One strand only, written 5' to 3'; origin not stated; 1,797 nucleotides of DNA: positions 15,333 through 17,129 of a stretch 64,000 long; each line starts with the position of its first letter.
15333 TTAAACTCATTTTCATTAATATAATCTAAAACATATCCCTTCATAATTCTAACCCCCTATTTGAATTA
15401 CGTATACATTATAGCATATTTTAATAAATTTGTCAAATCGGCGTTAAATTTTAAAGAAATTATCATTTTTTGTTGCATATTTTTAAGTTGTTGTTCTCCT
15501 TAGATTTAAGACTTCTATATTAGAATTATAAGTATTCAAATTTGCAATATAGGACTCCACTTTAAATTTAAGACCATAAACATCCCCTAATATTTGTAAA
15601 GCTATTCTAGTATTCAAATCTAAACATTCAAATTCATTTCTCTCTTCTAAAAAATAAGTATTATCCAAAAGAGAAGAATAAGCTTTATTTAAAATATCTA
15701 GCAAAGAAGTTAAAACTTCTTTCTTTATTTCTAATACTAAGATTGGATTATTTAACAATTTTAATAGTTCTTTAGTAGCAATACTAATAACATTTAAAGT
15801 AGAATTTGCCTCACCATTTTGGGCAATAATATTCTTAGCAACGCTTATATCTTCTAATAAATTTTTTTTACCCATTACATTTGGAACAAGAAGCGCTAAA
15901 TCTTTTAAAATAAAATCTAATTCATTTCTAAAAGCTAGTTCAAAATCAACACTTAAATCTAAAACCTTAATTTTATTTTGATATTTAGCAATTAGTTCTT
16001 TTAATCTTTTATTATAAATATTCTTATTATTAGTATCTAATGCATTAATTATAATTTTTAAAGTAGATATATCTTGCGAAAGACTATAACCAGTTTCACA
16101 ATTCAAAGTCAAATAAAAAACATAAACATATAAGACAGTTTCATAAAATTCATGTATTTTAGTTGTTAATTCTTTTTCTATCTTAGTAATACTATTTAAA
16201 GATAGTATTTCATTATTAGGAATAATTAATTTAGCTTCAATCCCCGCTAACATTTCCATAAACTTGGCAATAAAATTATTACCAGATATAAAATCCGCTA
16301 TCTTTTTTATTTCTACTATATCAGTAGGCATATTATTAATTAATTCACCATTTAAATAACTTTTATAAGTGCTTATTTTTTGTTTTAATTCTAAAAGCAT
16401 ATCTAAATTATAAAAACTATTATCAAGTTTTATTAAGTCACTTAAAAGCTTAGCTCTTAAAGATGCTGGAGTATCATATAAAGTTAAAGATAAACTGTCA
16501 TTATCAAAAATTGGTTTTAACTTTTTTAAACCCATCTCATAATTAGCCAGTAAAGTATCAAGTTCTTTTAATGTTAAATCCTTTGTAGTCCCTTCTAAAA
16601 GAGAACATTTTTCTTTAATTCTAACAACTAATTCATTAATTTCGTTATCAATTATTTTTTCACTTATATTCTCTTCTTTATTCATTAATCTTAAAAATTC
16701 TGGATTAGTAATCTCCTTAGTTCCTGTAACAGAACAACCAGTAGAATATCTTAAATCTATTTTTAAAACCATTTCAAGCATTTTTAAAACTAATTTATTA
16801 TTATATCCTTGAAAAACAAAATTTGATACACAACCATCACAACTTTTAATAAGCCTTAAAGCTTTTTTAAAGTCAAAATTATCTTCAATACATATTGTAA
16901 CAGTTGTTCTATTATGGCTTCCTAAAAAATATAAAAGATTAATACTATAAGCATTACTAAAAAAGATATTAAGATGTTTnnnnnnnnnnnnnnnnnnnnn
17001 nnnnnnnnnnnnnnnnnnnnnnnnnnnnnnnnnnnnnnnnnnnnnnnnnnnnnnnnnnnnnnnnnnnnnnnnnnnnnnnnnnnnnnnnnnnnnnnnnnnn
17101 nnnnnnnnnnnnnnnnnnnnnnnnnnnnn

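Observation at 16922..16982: LRR-helical paralog is split exactly at an in-frame T_TTT_TTA heptamer / T6 tract: indel pseudogene, phase switch or -1 frameshifting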

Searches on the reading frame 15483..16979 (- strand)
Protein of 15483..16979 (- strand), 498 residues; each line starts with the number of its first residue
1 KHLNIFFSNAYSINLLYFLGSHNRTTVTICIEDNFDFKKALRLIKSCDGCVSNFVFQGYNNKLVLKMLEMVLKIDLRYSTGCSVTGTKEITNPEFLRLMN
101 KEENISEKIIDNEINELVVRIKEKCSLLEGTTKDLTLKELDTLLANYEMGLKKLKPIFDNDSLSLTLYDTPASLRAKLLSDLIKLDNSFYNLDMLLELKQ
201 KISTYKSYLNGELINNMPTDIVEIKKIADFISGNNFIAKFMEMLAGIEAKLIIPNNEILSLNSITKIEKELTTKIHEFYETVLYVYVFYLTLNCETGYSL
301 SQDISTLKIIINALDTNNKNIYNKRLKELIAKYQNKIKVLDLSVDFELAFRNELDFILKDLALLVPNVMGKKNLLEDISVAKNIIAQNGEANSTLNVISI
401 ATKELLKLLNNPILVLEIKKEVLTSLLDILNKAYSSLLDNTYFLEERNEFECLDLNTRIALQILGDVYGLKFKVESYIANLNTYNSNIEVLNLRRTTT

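Call 7: search_protein_families(library=pfam, proteins=[window:15483-16979:-], max_evalue=0.1)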
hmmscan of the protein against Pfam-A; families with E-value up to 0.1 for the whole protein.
window:15483-16979:- (498 aa): 0 families

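Call 12: find_homologous_proteins(query=window:15483-16979:-)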
Query window:15483-16979:- (498 aa): 1 proteins with E <= 0.001 among 8000 candidates.
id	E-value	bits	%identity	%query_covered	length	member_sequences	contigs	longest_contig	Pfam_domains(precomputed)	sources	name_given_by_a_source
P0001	7.7e-261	884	100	86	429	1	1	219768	-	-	-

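Call 16: find_related_loci(query=A1, collection=genome_contigs, flank=4000)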
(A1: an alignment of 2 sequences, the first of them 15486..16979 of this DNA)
Query A1 (498 aa) in genome_contigs; peptide patterns used: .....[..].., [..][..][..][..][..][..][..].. (x = any residue, [..] = any of these).
229 stretches matched a pattern, but none encodes a relative of the query by tblastn (E <= 1e-3).

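Call 23: find_related_loci(query=window:15486-16979:-, collection=metagenome_contigs, flank=4000)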
Query window:15486-16979:- (498 aa) in metagenome_contigs; peptide patterns used: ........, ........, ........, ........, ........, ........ (x = any residue, [..] = any of these).
480 stretches matched a pattern, but none encodes a relative of the query by tblastn (E <= 1e-3).

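Call 27: search_protein_representatives(alignment_id=A1)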
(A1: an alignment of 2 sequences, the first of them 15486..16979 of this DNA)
Query: 2 sequences, 511 profile positions. Proteins with E-value up to 0.001 (for the whole library): 61; up to 1e-10: 33; up to 1e-30: 9. The best 61 are listed.
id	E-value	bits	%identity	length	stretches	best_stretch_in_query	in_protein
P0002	7.8e-240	813.2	-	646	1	21-503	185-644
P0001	5.5e-226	767.5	-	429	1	70-511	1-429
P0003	1.7e-89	317.3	-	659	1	3-502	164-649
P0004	1.5e-76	274.5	-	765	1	25-502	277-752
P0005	1.1e-71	258.5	-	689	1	27-501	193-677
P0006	1.9e-70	254.4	-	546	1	16-502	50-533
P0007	3.2e-68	247.0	-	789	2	10-422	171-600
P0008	1.3e-67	245.1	-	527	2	113-402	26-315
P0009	3.2e-51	190.9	-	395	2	198-503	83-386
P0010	1.0e-22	96.9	-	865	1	111-500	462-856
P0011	6.5e-22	94.2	-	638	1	32-502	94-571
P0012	2.0e-20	89.3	-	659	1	102-497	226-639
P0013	4.6e-20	88.1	-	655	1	94-503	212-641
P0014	9.7e-20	87.1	-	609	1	15-499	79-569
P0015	2.0e-18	82.7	-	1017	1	30-499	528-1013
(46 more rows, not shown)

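Call 29: find_related_loci(query=P0003, collection=genome_contigs, flank=5000)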
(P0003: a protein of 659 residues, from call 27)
Query P0003 (659 aa) in genome_contigs; peptide patterns used: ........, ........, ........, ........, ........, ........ (x = any residue, [..] = any of these).
54 stretches matched a pattern; 2 encode a relative of the query (tblastn E <= 1e-3); 1 distinct loci.
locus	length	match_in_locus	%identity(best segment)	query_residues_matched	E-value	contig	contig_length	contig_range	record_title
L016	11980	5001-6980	100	1-659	0e+0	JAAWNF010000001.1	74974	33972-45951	MAG: Bacilli bacterium isolate ABMPRH_22_1 SL341410_scaffold_380, whole genome shotgun sequence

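Call 38: find_homologous_proteins(query=A2, max_evalue=0.00001)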
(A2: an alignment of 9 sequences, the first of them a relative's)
Query A2 (9 sequences) (646 aa, profile of the alignment): 224 proteins with E <= 0.00001 among 8000 candidates; the best 120 are listed.
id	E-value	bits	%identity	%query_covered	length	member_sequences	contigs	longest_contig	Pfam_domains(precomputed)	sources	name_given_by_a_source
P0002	8.2e-232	790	100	100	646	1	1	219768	PF13306.13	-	-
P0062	8.0e-96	340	40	22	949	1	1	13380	PF13306.13,PF13855.13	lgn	-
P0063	1.1e-90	323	33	24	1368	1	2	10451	PF13306.13,PF13676.12,PF13855.13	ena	-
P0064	1.5e-80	290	36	18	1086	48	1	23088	PF13306.13,PF07963.18,PF22320.2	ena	-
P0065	5.0e-71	259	32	27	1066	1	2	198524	PF13306.13,PF13676.12,PF13855.13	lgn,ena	-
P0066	1.7e-70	257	35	18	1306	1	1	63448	PF12281.15,PF13306.13,PF13855.13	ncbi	-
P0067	7.2e-70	255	27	24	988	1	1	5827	PF07679.23,PF13306.13,PF13927.13,PF05725.19,PF13855.13,PF23952.2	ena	-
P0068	7.8e-70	255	33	13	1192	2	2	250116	PF13306.13,PF05725.19,PF13676.12,PF13855.13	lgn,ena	-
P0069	3.9e-69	252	31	18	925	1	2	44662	PF13306.13,PF13855.13,PF23952.2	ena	-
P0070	2.7e-67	246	43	16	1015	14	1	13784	PF13306.13,PF13855.13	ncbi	-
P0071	9.2e-67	244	34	18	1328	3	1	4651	PF13306.13,PF26182.1,PF25354.2,PF05725.19,PF22359.3,PF02368.25,PF13855.13,PF26918.1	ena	-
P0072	1.7e-66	244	31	18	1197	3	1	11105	PF09479.17,PF13306.13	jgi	-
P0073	2.7e-65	240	32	16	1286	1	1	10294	PF13306.13,PF25788.3,PF21910.3,PF13855.13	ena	-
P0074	3.7e-65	239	32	16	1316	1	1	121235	PF13306.13,PF25788.3,PF21910.3,PF13855.13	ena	-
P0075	4.1e-65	239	32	16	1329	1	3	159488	PF13306.13,PF25788.3,PF21910.3,PF13855.13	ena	-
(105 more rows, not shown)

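Call 52: search_protein_families(library=ncbifam, proteins=[P0002, window:15486-16979:-, P0003], max_evalue=0.01)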
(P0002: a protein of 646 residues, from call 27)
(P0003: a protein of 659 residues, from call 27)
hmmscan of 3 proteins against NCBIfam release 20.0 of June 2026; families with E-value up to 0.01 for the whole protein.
P0002 (646 aa): 2 families
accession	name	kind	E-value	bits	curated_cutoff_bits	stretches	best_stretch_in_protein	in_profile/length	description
NF047961.1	adhesin_HupY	equivalog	1.1e-17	63.5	1250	1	76-197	185-308/978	leucine-rich repeat adhesin HupY/LrrG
NF045861.1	glide_Gli349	exception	3.4e-14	50.5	1750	2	56-119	2679-2742/3169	gliding machinery surface structure protein Gli349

window:15486-16979:- (498 aa): 0 families

P0003 (659 aa): 0 families

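Call 53: search_protein_families(library=padloc, proteins=[P0002, window:15486-16979:-, P0003], max_evalue=0.01)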
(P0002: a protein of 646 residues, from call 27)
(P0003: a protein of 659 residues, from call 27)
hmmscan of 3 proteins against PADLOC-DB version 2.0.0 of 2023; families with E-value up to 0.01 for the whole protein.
P0002 (646 aa): 0 families

window:15486-16979:- (498 aa): 0 families

P0003 (659 aa): 0 families

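Call 54: search_solved_structures(query=A1, max_evalue=1)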
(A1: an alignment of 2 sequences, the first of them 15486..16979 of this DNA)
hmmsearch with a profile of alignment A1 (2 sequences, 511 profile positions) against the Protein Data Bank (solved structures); distinct sequences matched with E-value up to 1: 3.
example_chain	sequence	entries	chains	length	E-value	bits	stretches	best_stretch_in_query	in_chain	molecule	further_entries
3mx9_A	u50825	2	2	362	0.2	13.4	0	180-245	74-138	Protein scV3V2(G19S) | scV3V2(G19S)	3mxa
5xrw_C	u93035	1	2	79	0.23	13.2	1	62-132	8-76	FliY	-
2mme_A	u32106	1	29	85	0.32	12.7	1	168-222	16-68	MxiH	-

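Call 55: find_homologous_proteins(query=P0006, max_evalue=1e-10)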
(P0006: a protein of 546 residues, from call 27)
Query P0006 (546 aa): 10 proteins with E <= 1e-10 among 8000 candidates.
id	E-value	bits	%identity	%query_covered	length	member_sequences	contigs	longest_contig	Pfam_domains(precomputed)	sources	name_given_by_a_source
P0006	0.0e+0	1164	100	100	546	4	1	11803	-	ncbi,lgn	-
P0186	2.6e-161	556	50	99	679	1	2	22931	PF13306.13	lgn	-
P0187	2.7e-155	536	50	99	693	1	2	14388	PF13306.13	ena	-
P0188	1.6e-141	491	47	99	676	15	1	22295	PF13306.13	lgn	-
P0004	7.8e-139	482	47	97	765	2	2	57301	PF13306.13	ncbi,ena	-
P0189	4.9e-134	466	47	96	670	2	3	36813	PF13306.13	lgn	-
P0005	1.3e-133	465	49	97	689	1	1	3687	PF13306.13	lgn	-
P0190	2.8e-130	454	46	98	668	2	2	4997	PF13306.13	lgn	-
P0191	4.2e-124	434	45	97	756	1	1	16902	PF13306.13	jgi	-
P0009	2.7e-86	309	44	75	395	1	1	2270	-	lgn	-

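Call 56: find_encoding_contigs(protein=P0006, flank=3000, max_places=3)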
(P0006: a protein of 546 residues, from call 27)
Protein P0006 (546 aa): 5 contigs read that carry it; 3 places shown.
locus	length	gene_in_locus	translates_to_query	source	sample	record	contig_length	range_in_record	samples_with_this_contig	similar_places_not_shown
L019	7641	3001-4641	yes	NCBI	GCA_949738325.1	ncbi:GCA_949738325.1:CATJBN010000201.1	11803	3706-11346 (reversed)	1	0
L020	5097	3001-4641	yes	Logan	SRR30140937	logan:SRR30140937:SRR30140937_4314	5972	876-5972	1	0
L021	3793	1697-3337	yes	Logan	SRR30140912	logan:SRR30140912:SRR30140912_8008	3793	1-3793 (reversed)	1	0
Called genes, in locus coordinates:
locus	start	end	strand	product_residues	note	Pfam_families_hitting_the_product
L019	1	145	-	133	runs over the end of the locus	-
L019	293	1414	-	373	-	PF00266:Aminotran_5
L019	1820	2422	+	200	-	PF00163:Ribosomal_S4, PF01479:S4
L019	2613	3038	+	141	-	PF13306:LRR_5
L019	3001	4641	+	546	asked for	-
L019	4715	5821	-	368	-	PF00226:DnaJ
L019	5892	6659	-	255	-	-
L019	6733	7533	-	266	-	PF01513:NAD_kinase (weak), PF20143:NAD_kinase_C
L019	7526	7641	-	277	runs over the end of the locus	PF00293:NUDIX, PF19368:WHD_AraR (weak), PF21906:WHD_NrtR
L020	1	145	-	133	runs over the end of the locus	-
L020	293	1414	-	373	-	PF00266:Aminotran_5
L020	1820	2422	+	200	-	PF00163:Ribosomal_S4, PF01479:S4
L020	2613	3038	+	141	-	PF13306:LRR_5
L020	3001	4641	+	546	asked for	-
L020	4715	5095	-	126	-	?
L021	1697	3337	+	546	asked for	-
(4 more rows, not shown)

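Call 57: find_encoding_contigs(protein=P0009, flank=3000, max_places=3)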
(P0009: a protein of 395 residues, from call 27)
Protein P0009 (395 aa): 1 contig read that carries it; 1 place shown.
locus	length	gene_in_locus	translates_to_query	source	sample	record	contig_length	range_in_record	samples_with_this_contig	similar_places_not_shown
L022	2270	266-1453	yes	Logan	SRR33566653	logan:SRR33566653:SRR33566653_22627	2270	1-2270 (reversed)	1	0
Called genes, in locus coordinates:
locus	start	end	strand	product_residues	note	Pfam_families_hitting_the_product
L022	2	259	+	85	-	?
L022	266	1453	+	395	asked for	-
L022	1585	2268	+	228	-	?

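Call 71: predict_structure(alignment_id=A6)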
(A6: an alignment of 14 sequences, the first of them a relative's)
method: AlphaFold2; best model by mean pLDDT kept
length: 646 residues; sequences in the alignment: 14
mean_pLDDT: 79.1   pTM: 0.40
mean pLDDT of the five models: 79.1, 77.6, 74.6, 71.2, 70.5
residues with pLDDT >= 90: 116; 70-90: 408; 50-70: 75; < 50: 47
segments of 3 or more residues with pLDDT < 50: 1-5, 44-53, 243-257, 306-308, 310-318, 415-418
pLDDT, mean of each block of 10 residues (from residue 1): 55 82 82 82 45 69 90 87 91 93 88 94 88 89 89 87 86 85 69 79 78 76 71 67 44 47 82 73 80 80 53 45 78 82 82 89 75 87 87 92 76 54 88 92 90 86 81 83 93 90 91 80 63 85 72 88 86 89 87 71 69 85 87 82 69
secondary structure, 60 per line:
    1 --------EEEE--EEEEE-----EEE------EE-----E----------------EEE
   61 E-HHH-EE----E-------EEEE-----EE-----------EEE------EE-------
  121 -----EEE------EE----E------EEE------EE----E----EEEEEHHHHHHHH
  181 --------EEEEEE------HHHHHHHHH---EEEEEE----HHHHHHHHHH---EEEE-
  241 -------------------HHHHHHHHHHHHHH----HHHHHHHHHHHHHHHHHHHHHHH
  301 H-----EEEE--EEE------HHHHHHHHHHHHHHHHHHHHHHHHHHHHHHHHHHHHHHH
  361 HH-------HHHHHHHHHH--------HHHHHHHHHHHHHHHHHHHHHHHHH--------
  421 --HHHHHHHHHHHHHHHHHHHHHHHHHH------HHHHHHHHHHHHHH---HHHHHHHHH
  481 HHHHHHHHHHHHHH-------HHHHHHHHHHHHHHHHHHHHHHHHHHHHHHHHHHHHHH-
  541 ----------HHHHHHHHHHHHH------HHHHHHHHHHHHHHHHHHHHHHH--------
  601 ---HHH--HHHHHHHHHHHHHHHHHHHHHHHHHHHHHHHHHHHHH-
elements in order: E9-12 E15-19 E25-27 E58-61 E81-84 E103-105 E126-128 E148-150 E168-172 H173-180 E189-194 H201-209 E213-218 H223-232 E236-239 H260-273 H278-301 E307-310 E313-315 H322-362 H370-379 H388-412 H423-448 H455-468 H472-494 H502-539 H551-563 H570-592 H609-645

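Call 74: fold_search(model_id=the predicted structure, library=pdb)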
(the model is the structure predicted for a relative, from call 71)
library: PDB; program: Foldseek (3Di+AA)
matches with E <= 10: 296; with E <= 0.001: 11
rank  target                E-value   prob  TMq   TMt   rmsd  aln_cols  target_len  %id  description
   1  4cp6                  1.1e-05  1.00  0.16  0.24  14.0       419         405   15  The Crystal structure of Pneumococcal vaccine antigen PcpA (released 2015-02-25)
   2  4fdw                  3.2e-05  1.00  0.20  0.32   7.0       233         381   20  Crystal structure of a putative cell surface protein (BACOVA_01565) from Bacteroides ovatus ATCC 8483 at 2.05 A resoluti (released 2012-07-25)
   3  4fd0                  5.2e-05  1.00  0.18  0.29  10.9       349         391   13  Crystal structure of a putative cell surface protein (BACCAC_03700) from Bacteroides caccae ATCC 43185 at 2.07 A resolut (released 2012-07-25)
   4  7fii_R                9.6e-05  0.96  0.18  0.20  38.8       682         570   11  luteinizing hormone/choriogonadotropin receptor-chorionic gonadotropin-Gs complex (released 2021-09-29)
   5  4gt6                  1.6e-04  1.00  0.19  0.30   5.9       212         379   20  Crystal structure of a leucine rich cell surface protein (FAEPRAA2165_01021) from Faecalibacterium prausnitzii A2-165 at (released 2012-09-26)
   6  6mlx_B                3.8e-04  1.00  0.20  0.57   9.1       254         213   16  Crystal structure of T. pallidum Leucine Rich Repeat protein (TpLRR) (released 2019-07-17)
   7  8i2h                  4.2e-04  0.87  0.17  0.19  39.1       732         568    9  Follicle stimulating hormone receptor (released 2023-03-22)
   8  4fs7                  4.8e-04  1.00  0.18  0.29   9.3       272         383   17  Crystal structure of a leucine-rich repeat protein (BACOVA_04585) from Bacteroides ovatus ATCC 8483 at 1.19 A resolution (released 2012-09-19)
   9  7xw5_R                6.2e-04  0.47  0.12  0.13  34.5       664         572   12  TSHR-thyroid stimulating hormone-Gs-ML109 complex (released 2022-08-24)
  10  6mlx_C                7.6e-04  1.00  0.19  0.53   9.2       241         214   15  Crystal structure of T. pallidum Leucine Rich Repeat protein (TpLRR) (released 2019-07-17)
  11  6mlx_A                9.3e-04  1.00  0.21  0.57   8.7       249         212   17  Crystal structure of T. pallidum Leucine Rich Repeat protein (TpLRR) (released 2019-07-17)
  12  4oju_D                5.0e-03  1.00  0.15  0.65   2.9       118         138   27  Crystal structure of a leucine-rich repeat protein (BACCAP_00569) from Bacteroides capillosus ATCC 29799 at 2.00 A res (released 2014-06-18)
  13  7xw6_R                5.2e-03  0.54  0.17  0.19  33.2       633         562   11  TSHR-Gs-M22 antibody-ML109 complex (released 2022-08-17)
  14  4oju_B                5.8e-03  1.00  0.12  0.54   1.6        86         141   35  Crystal structure of a leucine-rich repeat protein (BACCAP_00569) from Bacteroides capillosus ATCC 29799 at 2.00 A res (released 2014-06-18)
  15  4oju_A                9.1e-03  1.00  0.11  0.47   1.2        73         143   38  Crystal structure of a leucine-rich repeat protein (BACCAP_00569) from Bacteroides capillosus ATCC 29799 at 2.00 A res (released 2014-06-18)
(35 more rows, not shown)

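Call 79: search_protein_families(library=pfam, proteins=[L016:5001-6980:+, L019:2613-3035:+], max_evalue=0.01)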
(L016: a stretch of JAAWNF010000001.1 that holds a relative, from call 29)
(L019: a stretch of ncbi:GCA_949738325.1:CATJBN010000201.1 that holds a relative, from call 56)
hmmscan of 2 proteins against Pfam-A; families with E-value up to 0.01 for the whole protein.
L016:5001-6980:+ (660 aa): 2 families
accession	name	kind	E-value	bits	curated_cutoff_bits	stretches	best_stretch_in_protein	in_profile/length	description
PF13306.12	LRR_5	-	1.7e-16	60.7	27.7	2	24-109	37-122/127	BspA type Leucine rich repeat region (6 copies)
PF11332.13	DUF3134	-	0.0095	16.8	25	0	8-39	26-56/70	Protein of unknown function (DUF3134)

L019:2613-3035:+ (141 aa): 1 family
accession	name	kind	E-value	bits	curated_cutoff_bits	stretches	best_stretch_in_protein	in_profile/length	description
PF13306.12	LRR_5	-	1.6e-20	73.7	27.7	1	24-135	14-120/127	BspA type Leucine rich repeat region (6 copies)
